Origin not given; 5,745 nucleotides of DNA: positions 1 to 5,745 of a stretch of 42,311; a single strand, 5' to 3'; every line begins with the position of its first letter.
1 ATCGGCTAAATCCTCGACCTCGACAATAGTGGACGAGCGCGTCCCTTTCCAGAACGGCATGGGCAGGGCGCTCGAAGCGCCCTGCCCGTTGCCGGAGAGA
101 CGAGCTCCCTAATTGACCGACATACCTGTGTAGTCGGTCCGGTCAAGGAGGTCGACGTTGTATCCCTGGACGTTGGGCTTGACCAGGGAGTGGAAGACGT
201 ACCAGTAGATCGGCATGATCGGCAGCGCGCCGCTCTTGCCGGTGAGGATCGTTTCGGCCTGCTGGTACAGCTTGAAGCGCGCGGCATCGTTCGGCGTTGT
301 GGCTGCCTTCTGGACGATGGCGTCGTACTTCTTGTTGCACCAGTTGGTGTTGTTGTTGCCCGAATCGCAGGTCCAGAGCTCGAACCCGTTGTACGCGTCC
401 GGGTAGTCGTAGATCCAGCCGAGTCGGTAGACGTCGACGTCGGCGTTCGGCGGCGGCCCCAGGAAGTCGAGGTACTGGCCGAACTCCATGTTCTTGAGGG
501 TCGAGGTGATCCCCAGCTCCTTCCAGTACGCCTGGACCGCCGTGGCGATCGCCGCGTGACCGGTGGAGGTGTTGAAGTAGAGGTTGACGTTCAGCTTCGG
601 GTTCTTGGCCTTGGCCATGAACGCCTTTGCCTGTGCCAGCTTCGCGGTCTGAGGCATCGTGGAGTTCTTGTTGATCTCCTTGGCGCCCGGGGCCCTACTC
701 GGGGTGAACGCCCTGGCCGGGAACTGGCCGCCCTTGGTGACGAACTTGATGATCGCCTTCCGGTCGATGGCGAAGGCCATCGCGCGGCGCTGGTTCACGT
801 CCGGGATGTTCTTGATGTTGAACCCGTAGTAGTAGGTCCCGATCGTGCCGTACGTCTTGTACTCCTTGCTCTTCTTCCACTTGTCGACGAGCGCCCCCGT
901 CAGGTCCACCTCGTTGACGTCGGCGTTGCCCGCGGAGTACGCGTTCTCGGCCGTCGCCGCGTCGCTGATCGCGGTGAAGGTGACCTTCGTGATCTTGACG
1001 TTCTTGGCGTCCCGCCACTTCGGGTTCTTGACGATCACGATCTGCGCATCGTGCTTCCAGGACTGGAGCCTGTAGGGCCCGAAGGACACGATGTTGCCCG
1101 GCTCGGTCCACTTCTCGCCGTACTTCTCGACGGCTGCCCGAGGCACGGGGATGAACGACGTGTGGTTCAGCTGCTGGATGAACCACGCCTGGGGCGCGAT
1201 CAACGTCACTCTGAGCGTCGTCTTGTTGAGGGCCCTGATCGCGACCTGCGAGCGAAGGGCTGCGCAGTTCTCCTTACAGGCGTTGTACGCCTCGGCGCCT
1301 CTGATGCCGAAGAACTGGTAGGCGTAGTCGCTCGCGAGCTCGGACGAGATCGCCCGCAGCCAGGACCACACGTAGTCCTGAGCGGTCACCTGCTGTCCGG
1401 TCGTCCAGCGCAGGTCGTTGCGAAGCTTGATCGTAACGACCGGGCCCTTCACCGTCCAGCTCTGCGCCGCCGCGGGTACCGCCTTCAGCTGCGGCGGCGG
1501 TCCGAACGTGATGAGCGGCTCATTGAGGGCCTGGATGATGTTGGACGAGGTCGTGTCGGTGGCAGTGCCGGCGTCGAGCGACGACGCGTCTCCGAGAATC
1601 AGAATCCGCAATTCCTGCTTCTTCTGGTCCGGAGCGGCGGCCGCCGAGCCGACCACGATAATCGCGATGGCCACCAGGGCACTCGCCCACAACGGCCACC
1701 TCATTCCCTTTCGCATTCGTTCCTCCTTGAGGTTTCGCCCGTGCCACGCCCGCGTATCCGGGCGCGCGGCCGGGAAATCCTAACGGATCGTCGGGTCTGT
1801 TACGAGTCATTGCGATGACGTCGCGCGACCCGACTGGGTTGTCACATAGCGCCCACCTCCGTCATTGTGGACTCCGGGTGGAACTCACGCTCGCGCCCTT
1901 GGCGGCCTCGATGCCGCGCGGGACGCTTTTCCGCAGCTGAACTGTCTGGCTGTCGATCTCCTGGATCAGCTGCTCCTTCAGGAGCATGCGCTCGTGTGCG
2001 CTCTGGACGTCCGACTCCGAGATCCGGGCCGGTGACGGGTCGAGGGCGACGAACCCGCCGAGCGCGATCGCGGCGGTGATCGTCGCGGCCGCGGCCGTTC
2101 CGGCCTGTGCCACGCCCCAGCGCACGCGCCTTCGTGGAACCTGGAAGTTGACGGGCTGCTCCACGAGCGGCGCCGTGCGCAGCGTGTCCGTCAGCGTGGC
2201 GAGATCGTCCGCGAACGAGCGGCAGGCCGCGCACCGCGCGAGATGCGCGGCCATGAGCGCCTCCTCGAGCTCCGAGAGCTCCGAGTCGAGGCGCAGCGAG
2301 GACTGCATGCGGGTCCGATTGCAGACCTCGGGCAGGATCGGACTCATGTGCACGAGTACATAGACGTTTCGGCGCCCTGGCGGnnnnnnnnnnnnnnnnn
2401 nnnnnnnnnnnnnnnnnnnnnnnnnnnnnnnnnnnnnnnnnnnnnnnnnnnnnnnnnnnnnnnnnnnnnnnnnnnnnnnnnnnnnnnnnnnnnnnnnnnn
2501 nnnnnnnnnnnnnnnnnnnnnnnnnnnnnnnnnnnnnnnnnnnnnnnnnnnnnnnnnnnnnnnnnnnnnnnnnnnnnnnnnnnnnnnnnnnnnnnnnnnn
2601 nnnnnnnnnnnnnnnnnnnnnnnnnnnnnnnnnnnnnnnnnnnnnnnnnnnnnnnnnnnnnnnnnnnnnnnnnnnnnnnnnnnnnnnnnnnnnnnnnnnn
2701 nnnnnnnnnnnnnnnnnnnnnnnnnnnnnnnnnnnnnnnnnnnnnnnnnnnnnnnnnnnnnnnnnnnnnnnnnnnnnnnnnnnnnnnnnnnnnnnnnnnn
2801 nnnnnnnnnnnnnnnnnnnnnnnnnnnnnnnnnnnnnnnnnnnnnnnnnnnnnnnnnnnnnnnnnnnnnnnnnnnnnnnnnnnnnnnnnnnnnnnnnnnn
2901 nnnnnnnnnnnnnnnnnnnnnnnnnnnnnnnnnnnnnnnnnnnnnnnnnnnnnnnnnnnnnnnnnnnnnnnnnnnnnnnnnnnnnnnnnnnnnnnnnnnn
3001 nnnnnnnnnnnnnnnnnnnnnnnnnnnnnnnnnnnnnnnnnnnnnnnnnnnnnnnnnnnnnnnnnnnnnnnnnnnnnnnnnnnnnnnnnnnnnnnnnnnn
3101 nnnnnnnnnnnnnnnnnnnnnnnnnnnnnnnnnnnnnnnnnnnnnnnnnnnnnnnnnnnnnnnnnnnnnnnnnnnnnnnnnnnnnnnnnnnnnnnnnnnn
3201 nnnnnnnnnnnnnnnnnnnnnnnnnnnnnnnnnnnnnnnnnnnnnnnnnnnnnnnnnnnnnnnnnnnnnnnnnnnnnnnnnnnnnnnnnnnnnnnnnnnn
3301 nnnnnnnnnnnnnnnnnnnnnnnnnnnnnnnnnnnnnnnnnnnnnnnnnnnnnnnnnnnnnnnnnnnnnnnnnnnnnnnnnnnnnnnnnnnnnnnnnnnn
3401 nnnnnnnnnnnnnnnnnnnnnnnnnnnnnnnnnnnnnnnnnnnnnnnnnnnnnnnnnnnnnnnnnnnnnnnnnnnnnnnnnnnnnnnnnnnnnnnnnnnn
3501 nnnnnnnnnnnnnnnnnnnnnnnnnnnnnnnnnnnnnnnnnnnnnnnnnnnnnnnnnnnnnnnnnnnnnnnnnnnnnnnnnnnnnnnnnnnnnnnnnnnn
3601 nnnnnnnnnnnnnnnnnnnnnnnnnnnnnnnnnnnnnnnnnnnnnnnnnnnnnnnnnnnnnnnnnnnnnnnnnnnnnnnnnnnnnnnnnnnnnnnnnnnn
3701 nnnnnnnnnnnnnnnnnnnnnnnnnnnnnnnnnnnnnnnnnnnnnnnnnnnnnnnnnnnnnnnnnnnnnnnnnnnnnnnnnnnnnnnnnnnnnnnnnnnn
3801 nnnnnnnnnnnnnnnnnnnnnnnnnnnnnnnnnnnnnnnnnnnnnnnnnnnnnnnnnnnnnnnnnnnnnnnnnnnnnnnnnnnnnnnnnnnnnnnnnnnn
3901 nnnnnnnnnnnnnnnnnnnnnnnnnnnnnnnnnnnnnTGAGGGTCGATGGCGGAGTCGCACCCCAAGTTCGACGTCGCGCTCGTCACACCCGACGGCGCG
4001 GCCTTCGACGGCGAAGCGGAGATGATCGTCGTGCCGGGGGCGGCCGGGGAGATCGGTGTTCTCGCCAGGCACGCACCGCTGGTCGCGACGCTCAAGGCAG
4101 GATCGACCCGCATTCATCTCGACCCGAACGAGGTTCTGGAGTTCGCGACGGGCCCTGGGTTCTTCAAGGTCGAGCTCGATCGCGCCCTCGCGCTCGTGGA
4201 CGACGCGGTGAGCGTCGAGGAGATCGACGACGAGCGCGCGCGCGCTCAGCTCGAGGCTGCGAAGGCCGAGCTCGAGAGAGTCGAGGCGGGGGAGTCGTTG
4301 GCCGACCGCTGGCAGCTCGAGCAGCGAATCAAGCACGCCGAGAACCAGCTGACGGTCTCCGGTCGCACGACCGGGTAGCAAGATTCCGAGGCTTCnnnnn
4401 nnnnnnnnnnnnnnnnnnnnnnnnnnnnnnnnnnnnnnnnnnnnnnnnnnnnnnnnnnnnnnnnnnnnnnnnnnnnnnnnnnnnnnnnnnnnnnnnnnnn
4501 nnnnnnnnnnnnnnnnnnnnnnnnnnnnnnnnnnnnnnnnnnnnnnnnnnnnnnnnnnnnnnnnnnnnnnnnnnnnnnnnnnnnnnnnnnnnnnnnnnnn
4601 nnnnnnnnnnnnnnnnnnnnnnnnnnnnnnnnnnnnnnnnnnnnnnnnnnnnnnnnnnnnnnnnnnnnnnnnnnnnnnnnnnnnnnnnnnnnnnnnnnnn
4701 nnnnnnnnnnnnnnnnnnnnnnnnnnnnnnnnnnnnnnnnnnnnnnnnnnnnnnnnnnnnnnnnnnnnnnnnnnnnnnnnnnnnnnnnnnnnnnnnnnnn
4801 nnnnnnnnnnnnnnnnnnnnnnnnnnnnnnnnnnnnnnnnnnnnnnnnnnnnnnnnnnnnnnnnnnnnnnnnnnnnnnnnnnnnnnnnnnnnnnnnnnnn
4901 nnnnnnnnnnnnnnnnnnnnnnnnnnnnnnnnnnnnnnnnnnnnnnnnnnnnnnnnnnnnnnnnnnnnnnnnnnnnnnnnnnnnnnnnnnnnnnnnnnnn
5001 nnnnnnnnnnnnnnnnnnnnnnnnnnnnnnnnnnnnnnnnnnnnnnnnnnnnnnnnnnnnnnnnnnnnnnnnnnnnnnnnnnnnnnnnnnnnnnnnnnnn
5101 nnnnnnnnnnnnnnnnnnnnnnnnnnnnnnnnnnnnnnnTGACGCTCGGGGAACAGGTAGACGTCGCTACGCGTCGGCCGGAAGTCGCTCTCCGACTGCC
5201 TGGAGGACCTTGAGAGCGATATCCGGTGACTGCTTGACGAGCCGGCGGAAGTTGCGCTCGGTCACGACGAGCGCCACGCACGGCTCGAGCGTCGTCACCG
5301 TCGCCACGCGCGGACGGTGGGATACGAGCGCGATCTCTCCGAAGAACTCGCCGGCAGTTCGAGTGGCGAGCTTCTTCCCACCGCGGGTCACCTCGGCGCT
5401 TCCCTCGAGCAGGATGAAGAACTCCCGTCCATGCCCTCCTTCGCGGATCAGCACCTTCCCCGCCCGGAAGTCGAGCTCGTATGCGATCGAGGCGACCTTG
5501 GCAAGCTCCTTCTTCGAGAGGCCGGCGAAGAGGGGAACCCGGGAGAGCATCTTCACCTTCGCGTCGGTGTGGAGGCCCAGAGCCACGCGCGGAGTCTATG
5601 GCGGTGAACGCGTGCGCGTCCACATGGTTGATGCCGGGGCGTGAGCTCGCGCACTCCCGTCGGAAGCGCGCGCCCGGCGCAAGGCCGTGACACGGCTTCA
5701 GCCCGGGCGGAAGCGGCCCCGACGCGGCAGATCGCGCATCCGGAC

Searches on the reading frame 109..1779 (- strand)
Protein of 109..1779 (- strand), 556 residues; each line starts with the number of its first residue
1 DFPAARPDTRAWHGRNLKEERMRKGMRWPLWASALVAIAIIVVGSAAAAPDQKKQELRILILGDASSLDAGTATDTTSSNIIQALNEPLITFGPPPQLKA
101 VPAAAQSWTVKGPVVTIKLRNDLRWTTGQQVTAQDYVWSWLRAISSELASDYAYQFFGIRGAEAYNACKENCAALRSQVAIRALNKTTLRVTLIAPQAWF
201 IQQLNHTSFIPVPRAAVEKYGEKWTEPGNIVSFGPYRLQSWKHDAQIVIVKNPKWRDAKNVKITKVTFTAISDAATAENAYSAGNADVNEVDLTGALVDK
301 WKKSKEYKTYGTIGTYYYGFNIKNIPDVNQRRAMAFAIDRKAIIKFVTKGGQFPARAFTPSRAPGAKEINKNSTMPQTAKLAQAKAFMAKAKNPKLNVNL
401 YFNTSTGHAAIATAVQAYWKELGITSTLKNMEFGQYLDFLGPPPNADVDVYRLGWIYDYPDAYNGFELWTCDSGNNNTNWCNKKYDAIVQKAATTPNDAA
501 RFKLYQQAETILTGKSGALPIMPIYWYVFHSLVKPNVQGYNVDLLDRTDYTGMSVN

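Call 18: search_protein_families(library=pfam, proteins=[window:109-1779:-], max_evalue=0.00001)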
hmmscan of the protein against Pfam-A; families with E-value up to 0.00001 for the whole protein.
window:109-1779:- (556 aa): 1 family
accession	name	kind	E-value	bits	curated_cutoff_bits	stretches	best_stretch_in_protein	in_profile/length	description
PF00496.27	SBP_bac_5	-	6e-67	226.8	32.4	1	100-476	2-367/368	Bacterial extracellular solute-binding proteins, family 5 Middle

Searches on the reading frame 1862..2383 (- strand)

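Call 18: search_protein_families(library=pfam, proteins=[window:1862-2383:-], max_evalue=0.00001)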
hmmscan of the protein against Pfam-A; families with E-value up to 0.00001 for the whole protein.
window:1862-2383:- (173 aa): 1 family
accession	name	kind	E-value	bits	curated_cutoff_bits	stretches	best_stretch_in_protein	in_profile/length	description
PF13490.11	zf-HC2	-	2.5e-06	27.9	22.2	1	21-55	1-35/35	Putative zinc-finger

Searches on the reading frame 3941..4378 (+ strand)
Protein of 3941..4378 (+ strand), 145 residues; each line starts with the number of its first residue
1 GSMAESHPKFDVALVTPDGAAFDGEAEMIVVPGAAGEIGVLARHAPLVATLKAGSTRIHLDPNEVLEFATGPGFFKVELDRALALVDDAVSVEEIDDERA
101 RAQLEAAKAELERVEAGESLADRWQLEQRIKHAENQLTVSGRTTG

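Call 18: search_protein_families(library=pfam, proteins=[window:3941-4378:+], max_evalue=0.00001)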
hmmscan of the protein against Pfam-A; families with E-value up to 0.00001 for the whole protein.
window:3941-4378:+ (145 aa): 1 family
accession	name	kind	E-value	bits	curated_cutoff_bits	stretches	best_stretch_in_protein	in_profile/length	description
PF02823.21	ATP-synt_DE_N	-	3.6e-19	69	27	1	10-89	1-80/80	ATP synthase, Delta/Epsilon chain, beta-sandwich domain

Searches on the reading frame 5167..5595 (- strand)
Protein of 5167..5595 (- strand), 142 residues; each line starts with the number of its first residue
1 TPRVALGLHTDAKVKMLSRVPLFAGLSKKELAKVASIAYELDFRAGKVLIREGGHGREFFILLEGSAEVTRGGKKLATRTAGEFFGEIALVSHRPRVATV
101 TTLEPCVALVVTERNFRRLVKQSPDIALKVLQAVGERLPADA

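Call 18: search_protein_families(library=pfam, proteins=[window:5167-5595:-], max_evalue=0.00001)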
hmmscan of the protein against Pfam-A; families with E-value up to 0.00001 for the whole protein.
window:5167-5595:- (142 aa): 1 family
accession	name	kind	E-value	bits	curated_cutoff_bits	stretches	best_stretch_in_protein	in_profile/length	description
PF00027.35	cNMP_binding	-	1.4e-19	70.3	27.5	1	42-122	3-88/89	Cyclic nucleotide-binding domain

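Call 31: search_protein_families(library=ncbifam, proteins=[window:5167-5595:-], max_evalue=0.00001)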
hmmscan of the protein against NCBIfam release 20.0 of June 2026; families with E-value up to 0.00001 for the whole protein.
window:5167-5595:- (142 aa): 5 families
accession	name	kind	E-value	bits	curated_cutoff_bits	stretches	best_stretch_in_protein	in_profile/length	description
NF058543.1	ActPatMycb56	equivalog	5.1e-16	58.4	460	1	22-140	3-124/317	acetyltransferase Pat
TIGR03896.1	cyc_nuc_ocin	subfamily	4e-09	36.3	161.05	1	22-131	145-259/317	bacteriocin-type transport-associated protein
NF041163.2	encap_f2b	equivalog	4.6e-09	35.9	400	1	15-132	71-195/450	family 2B encapsulin nanocompartment shell protein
NF006901.0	PRK09392.1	equivalog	2.5e-08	33.5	211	1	14-133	6-129/236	transcriptional activator FtrB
NF008732.0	PRK11753.1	equivalog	3.8e-07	29.8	266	1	42-138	27-129/214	cAMP-activated global transcriptional regulator CRP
